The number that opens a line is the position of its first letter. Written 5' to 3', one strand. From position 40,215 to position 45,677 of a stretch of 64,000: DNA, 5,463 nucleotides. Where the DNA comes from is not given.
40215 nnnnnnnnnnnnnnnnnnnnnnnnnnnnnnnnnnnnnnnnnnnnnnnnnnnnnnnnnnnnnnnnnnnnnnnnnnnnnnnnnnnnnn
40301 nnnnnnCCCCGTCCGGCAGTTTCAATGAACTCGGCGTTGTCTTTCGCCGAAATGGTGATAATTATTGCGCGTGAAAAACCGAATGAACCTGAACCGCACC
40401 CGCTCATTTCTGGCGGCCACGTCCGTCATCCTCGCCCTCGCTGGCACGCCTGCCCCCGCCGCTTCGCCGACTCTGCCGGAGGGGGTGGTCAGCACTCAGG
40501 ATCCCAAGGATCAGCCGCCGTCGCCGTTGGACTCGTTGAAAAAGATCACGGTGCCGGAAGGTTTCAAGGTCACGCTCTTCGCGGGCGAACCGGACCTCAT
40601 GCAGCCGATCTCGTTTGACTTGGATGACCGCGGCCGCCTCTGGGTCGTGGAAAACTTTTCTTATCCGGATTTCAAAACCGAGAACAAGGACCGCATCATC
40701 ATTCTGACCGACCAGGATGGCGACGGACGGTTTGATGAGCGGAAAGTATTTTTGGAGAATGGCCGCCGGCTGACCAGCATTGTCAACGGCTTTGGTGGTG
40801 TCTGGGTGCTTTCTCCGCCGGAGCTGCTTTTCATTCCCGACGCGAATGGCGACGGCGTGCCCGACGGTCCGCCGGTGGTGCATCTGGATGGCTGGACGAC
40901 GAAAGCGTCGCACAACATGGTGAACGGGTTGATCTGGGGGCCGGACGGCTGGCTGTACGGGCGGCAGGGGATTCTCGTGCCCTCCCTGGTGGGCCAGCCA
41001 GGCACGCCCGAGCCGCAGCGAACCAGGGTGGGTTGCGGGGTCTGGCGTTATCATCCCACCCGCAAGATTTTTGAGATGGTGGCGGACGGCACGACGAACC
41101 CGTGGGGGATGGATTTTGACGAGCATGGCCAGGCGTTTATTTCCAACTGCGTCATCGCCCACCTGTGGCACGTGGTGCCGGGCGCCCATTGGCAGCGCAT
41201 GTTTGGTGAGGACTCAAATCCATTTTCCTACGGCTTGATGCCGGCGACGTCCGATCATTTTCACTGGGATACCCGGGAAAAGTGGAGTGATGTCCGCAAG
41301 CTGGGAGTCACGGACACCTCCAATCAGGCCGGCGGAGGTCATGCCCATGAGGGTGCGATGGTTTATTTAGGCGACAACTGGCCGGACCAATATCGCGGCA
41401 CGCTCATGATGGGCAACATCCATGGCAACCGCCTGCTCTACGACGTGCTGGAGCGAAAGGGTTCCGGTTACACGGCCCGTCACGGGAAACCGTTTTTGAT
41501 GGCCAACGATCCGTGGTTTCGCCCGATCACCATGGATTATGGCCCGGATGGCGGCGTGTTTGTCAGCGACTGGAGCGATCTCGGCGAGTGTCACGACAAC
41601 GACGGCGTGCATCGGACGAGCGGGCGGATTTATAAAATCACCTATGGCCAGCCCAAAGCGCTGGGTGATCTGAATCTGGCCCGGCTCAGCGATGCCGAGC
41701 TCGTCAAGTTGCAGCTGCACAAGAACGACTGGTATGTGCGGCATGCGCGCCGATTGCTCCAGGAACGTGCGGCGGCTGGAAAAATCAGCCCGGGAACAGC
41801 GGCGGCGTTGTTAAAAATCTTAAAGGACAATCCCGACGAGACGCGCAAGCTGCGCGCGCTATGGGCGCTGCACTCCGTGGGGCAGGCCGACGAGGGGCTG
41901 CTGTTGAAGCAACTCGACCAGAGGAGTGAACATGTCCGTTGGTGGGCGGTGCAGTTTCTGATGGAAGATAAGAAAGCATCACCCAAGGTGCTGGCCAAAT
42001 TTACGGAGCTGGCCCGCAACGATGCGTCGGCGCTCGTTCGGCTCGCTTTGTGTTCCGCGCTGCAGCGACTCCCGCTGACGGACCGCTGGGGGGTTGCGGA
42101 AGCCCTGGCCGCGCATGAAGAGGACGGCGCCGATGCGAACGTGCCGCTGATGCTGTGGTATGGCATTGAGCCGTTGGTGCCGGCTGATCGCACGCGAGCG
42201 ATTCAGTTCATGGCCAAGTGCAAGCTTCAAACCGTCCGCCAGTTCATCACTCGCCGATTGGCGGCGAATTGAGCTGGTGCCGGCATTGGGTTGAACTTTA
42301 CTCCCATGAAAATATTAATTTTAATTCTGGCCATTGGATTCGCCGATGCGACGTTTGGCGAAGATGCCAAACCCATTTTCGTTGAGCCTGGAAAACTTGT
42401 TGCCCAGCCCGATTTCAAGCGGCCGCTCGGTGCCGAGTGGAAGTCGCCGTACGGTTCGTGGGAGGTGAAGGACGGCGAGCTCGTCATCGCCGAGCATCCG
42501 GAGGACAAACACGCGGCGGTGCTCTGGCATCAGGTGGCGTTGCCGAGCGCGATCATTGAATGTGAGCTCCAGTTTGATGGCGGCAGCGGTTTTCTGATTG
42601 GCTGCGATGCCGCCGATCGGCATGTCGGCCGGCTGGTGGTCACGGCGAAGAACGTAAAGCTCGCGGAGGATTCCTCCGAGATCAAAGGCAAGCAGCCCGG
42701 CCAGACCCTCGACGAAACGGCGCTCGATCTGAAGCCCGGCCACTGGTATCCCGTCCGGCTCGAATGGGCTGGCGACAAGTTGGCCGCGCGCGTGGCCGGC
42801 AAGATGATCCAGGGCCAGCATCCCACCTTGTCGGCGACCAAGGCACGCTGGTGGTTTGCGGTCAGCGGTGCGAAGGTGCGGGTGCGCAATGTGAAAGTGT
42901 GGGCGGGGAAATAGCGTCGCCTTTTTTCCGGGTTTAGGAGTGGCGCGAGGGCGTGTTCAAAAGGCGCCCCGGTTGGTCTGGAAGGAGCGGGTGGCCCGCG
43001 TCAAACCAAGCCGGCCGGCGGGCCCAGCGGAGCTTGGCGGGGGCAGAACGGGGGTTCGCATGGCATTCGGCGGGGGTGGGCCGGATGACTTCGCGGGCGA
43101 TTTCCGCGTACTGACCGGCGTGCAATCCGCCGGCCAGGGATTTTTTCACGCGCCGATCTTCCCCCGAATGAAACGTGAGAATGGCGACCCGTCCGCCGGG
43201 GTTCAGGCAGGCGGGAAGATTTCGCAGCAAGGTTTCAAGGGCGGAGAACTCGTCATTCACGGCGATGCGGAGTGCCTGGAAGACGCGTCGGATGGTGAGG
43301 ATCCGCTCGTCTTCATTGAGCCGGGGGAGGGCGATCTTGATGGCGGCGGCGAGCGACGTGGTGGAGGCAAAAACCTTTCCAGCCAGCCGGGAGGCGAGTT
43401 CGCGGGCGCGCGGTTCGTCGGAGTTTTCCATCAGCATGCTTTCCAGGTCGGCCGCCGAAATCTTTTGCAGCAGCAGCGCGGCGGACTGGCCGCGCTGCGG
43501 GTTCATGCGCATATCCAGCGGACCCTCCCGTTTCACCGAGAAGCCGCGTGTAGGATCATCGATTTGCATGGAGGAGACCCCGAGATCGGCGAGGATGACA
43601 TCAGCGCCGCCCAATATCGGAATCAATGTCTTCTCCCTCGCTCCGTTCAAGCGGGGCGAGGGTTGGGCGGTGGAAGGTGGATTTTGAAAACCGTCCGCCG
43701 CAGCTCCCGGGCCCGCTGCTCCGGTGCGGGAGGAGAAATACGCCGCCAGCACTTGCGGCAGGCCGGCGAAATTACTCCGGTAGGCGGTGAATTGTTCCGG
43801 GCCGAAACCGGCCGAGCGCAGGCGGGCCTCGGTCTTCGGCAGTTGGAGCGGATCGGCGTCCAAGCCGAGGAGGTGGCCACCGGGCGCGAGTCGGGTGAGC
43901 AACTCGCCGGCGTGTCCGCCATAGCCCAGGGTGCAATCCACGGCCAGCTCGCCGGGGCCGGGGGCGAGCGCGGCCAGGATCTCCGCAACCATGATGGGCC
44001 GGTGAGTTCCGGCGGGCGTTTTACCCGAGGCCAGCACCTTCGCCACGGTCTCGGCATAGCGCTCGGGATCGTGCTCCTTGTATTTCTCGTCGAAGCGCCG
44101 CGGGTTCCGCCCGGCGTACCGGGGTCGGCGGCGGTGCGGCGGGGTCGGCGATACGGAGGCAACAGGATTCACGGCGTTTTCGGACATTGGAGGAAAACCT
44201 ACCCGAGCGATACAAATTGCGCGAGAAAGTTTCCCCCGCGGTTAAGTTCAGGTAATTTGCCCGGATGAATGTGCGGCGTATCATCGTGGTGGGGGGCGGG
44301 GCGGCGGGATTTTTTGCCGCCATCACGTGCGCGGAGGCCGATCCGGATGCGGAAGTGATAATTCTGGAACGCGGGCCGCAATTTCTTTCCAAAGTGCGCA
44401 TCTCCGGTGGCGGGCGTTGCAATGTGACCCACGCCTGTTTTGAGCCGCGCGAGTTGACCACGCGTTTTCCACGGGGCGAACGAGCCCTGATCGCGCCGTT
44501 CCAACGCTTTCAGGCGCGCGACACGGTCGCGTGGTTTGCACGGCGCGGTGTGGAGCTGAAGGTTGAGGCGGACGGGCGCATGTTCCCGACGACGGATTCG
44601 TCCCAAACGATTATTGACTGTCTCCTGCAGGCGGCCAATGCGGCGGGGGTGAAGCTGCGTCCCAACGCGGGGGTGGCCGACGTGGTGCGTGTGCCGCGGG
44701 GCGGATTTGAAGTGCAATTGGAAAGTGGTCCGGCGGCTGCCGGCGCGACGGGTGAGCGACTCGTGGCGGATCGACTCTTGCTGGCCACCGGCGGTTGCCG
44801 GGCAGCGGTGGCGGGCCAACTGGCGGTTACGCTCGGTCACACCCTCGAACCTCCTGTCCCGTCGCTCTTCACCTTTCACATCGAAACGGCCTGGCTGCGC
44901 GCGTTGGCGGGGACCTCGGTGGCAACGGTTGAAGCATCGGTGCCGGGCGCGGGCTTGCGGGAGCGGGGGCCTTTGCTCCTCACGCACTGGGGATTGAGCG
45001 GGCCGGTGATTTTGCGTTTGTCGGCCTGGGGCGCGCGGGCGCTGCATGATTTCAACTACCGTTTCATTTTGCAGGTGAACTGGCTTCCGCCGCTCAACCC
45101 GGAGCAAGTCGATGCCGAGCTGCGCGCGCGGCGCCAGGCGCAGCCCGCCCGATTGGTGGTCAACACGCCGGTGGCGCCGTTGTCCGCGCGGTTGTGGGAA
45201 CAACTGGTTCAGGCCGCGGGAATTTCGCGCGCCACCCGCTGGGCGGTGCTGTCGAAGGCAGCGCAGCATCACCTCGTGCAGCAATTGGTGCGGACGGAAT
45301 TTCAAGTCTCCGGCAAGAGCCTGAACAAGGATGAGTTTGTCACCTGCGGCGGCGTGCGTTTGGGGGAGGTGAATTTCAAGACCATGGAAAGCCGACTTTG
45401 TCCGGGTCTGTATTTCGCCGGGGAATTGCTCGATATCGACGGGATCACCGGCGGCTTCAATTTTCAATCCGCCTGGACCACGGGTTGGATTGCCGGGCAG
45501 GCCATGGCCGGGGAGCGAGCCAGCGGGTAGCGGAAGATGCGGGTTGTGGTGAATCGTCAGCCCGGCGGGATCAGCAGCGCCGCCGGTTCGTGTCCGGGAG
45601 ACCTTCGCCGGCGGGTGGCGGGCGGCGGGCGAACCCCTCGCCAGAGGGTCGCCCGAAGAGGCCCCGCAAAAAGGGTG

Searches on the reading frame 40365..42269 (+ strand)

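Call 72: search_protein_families(library=pfam, proteins=[window:40365-42269:+], max_evalue=0.00001)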
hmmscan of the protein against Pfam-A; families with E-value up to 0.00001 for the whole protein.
window:40365-42269:+ (635 aa): 2 families
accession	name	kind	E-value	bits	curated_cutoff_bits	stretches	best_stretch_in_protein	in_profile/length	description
PF23500.1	DUF7133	-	1.6e-67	229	27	1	53-404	1-348/385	Domain of unknown function (DUF7133)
PF13646.12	HEAT_2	-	2.9e-07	31.1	27.7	1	480-567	2-88/88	HEAT repeats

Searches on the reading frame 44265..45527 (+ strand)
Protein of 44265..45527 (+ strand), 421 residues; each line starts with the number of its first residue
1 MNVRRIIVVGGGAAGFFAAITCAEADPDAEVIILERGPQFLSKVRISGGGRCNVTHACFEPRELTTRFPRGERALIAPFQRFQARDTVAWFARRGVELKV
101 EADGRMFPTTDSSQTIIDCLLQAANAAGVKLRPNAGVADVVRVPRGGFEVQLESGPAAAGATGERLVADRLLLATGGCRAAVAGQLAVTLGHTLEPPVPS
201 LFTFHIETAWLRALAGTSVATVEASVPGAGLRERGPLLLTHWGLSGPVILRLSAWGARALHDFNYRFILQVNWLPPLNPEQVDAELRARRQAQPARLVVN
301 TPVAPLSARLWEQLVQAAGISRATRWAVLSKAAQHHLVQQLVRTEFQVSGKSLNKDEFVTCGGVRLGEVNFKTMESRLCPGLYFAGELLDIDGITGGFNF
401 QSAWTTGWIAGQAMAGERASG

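Call 72: search_protein_families(library=pfam, proteins=[window:44265-45527:+], max_evalue=0.00001)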
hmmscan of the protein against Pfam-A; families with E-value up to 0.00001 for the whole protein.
window:44265-45527:+ (421 aa): 4 families
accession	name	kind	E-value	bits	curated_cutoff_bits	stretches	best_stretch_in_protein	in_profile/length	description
PF03486.20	HI0933_like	-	4.9e-71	239.5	50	1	5-412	2-243/244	HI0933-like protein Rossmann domain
PF22780.1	HI0933_like_1st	-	5.8e-34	117.7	27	1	198-359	1-165/165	HI0933-like protein barrel and H2TH domain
PF00890.30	FAD_binding_2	-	2.9e-11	43.6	20.4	1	6-188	2-214/414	FAD binding domain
PF07992.20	Pyr_redox_2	-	8.9e-07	29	26.1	0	5-40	2-35/291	Pyridine nucleotide-disulphide oxidoreductase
